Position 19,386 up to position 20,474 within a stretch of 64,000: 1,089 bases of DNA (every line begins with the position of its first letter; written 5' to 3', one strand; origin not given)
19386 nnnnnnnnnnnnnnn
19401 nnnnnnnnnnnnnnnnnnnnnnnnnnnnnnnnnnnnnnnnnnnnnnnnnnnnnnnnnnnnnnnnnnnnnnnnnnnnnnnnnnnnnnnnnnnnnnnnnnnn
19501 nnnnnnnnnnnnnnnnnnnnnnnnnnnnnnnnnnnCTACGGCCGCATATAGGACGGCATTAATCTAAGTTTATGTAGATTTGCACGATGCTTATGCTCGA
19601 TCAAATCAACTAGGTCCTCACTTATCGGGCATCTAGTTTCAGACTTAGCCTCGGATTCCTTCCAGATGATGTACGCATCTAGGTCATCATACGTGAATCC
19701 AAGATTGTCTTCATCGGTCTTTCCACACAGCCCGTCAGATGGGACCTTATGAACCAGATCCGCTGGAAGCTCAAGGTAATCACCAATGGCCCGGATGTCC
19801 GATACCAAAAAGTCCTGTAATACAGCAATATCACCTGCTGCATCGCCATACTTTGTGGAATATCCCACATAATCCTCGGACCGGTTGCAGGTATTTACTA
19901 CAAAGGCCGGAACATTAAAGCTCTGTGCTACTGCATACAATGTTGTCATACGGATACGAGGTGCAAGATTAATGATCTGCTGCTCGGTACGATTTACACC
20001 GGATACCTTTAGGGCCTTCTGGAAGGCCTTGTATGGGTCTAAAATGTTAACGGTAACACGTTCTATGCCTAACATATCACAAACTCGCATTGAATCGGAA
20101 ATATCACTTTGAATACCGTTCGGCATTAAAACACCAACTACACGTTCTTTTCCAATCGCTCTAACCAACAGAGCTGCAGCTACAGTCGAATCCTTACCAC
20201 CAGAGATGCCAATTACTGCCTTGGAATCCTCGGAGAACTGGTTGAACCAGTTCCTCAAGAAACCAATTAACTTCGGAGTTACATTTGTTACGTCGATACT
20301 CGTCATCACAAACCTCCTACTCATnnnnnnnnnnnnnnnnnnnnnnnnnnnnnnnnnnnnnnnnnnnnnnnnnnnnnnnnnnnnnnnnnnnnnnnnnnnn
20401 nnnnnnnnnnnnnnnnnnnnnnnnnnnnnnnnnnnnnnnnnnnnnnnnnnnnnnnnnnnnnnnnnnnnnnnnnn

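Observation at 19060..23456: Contiguous NAD+ salvage/Preiss-Handler module (HAD hydrolase, NadE, PncB, NMNAT, PncA, Nudix) in a phage-like genome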

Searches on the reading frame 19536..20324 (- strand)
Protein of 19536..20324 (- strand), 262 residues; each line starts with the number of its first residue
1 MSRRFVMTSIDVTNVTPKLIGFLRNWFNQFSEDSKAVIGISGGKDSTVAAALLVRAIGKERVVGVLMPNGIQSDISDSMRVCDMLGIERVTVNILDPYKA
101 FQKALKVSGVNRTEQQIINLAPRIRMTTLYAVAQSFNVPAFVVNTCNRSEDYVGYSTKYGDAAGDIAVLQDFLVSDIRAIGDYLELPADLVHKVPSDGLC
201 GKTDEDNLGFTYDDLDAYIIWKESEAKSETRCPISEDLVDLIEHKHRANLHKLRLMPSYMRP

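Call 3: search_protein_families(library=pfam, proteins=[window:19536-20324:-], max_evalue=0.01)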
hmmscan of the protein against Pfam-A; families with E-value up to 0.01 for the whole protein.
window:19536-20324:- (262 aa): 2 families
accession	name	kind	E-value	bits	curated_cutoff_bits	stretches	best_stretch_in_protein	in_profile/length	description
PF02540.23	NAD_synthase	-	4.3e-50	170.5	21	1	19-255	5-241/242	NAD synthase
PF03054.22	tRNA_Me_trans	-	2.4e-05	24.5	20.6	1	35-100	2-78/202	tRNA methyl transferase HUP domain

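Call 4: search_protein_families(library=ncbifam, proteins=[window:19536-20324:-], max_evalue=0.01)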
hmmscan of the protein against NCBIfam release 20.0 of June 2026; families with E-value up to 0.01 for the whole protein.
window:19536-20324:- (262 aa): 16 families
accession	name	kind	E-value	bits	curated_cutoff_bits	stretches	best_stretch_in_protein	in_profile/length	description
NF010587.0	PRK13980.1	equivalog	2.7e-55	187.5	255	1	7-260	6-258/267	NAD+ synthase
TIGR00552.1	nadE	equivalog_domain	5.6e-48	163.3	63.65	1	13-257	3-241/251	NAD(+) synthase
NF010588.0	PRK13981.1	equivalog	1.3e-31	109.7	479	1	33-219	285-479/546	NAD+ synthase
NF001979.1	PRK00768.1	equivalog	3.6e-31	108.6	250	1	6-230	11-247/266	NAD(+) synthase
NF002048.0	PRK00876.1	subfamily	3.8e-26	91.7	313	2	9-101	13-107/330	NAD(+) synthase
TIGR00884.1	guaA_Cterm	equivalog_domain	3.1e-09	36.6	338.75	1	32-115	15-95/310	glutamine-hydrolyzing GMP synthase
NF000848.1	PRK00074.1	equivalog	3.5e-09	35.8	400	1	32-114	212-292/512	glutamine-hydrolyzing GMP synthase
NF002730.0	PRK02628.1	equivalog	3.4e-07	28.8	473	1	33-161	359-496/677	NAD(+) synthase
NF001138.1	PRK00143.1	equivalog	6.6e-06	25.3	284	1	36-100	2-74/345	tRNA 2-thiouridine(34) synthase MnmA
TIGR00420.1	trmU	equivalog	1.6e-05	23.9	236.95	1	35-99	2-76/351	tRNA 2-thiouridine(34) synthase MnmA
TIGR03573.1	WbuX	subfamily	1.8e-05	24.4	203.2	1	36-170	63-192/344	N-acetyl sugar amidotransferase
NF006351.0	PRK08576.1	equivalog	0.0011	17.6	290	1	28-98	230-299/436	hypothetical protein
NF011259.0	PRK14665.1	equivalog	0.0038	16.2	364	1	32-97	4-71/360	tRNA 2-thiouridine(34) synthase MnmA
TIGR00364.1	TIGR00364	equivalog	0.0045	16.6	150.3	1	36-94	1-59/201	7-cyano-7-deazaguanine synthase QueC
TIGR00268.2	TIGR00268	equivalog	0.0074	15.6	150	0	30-91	10-73/259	ATP-dependent sacrificial sulfur transferase LarE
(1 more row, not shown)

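Call 8: search_protein_families(library=phrogs, proteins=[window:19536-20324:-], max_evalue=0.001)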
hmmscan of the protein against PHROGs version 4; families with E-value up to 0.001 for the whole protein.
window:19536-20324:- (262 aa): 4 families
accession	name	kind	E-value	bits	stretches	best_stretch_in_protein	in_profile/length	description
phrog_11189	-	other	1.8e-53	182.7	1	11-255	6-248/256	NAD synthetase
phrog_36784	-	other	1e-15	58.2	1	33-178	308-468/594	NAD synthetase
phrog_11956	-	unknown function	5.5e-06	26.2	1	33-95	219-278/515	-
phrog_1741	-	moron, auxiliary metabolic gene and host takeover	6.4e-06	26.2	1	34-130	21-127/383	QueC-like queuosine biosynthesis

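Call 45: search_solved_structures(query=window:19536-20324:-, max_evalue=0.00001, show_alignments=0)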
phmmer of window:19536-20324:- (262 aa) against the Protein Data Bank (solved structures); distinct sequences matched with E-value up to 0.00001: 21.
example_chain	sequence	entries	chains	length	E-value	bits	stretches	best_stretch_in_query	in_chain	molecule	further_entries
3fiu_A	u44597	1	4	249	6.4e-34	121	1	17-231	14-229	NH(3)-dependent NAD(+) synthetase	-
2e18_A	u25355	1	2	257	6.9e-32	114.3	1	13-255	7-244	NH(3)-dependent NAD(+) synthetase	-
3p52_A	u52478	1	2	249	3.2e-25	92.5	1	9-253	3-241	NH(3)-dependent NAD(+) synthetase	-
6kv3_A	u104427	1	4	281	7.8e-21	78.1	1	10-223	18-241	NH(3)-dependent NAD(+) synthetase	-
5huh_A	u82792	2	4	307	1.5e-19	74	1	6-222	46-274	NH(3)-dependent NAD(+) synthetase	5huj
1xng_A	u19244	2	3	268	2.9e-19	73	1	33-238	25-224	NH(3)-dependent NAD(+) synthetase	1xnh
4xfd_A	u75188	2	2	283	1.6e-18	70.5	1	19-221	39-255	NH(3)-dependent NAD(+) synthetase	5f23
4f4h_A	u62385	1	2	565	1.3e-17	67.6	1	35-219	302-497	Glutamine dependent NAD+ synthetase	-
4q16_A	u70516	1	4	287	2.1e-17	66.9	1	10-228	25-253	NH(3)-dependent NAD(+) synthetase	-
1wxe_A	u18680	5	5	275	1.2e-16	64.5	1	18-223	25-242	NH(3)-dependent NAD(+) synthetase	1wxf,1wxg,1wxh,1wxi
3hmq_A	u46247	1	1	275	2.6e-16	63.3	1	19-223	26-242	NH(3)-dependent NAD(+) synthetase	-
2pz8_A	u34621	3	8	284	6.3e-16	62.1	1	10-226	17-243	NH(3)-dependent NAD(+) synthetase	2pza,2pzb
1ee1_A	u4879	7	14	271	7e-16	61.9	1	6-245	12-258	NH(3)-DEPENDENT NAD(+) SYNTHETASE | NAD SYNTHETASE | PROTEIN (NAD SYNTHETASE)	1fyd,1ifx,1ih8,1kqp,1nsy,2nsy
5wp0_A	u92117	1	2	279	8.3e-16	61.7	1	6-232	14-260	NH(3)-dependent NAD(+) synthetase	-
3dpi_A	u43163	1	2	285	1.3e-15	61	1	8-224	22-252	NAD+ synthetase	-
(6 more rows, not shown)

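Call 102: search_solved_structures(query=window:19536-20324:-, max_evalue=1e-25, show_alignments=2)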
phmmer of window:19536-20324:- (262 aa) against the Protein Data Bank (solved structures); distinct sequences matched with E-value up to 1e-25: 2.
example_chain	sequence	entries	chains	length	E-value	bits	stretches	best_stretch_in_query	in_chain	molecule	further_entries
3fiu_A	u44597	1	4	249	6.4e-34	121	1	17-231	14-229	NH(3)-dependent NAD(+) synthetase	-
2e18_A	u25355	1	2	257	6.9e-32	114.3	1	13-255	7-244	NH(3)-dependent NAD(+) synthetase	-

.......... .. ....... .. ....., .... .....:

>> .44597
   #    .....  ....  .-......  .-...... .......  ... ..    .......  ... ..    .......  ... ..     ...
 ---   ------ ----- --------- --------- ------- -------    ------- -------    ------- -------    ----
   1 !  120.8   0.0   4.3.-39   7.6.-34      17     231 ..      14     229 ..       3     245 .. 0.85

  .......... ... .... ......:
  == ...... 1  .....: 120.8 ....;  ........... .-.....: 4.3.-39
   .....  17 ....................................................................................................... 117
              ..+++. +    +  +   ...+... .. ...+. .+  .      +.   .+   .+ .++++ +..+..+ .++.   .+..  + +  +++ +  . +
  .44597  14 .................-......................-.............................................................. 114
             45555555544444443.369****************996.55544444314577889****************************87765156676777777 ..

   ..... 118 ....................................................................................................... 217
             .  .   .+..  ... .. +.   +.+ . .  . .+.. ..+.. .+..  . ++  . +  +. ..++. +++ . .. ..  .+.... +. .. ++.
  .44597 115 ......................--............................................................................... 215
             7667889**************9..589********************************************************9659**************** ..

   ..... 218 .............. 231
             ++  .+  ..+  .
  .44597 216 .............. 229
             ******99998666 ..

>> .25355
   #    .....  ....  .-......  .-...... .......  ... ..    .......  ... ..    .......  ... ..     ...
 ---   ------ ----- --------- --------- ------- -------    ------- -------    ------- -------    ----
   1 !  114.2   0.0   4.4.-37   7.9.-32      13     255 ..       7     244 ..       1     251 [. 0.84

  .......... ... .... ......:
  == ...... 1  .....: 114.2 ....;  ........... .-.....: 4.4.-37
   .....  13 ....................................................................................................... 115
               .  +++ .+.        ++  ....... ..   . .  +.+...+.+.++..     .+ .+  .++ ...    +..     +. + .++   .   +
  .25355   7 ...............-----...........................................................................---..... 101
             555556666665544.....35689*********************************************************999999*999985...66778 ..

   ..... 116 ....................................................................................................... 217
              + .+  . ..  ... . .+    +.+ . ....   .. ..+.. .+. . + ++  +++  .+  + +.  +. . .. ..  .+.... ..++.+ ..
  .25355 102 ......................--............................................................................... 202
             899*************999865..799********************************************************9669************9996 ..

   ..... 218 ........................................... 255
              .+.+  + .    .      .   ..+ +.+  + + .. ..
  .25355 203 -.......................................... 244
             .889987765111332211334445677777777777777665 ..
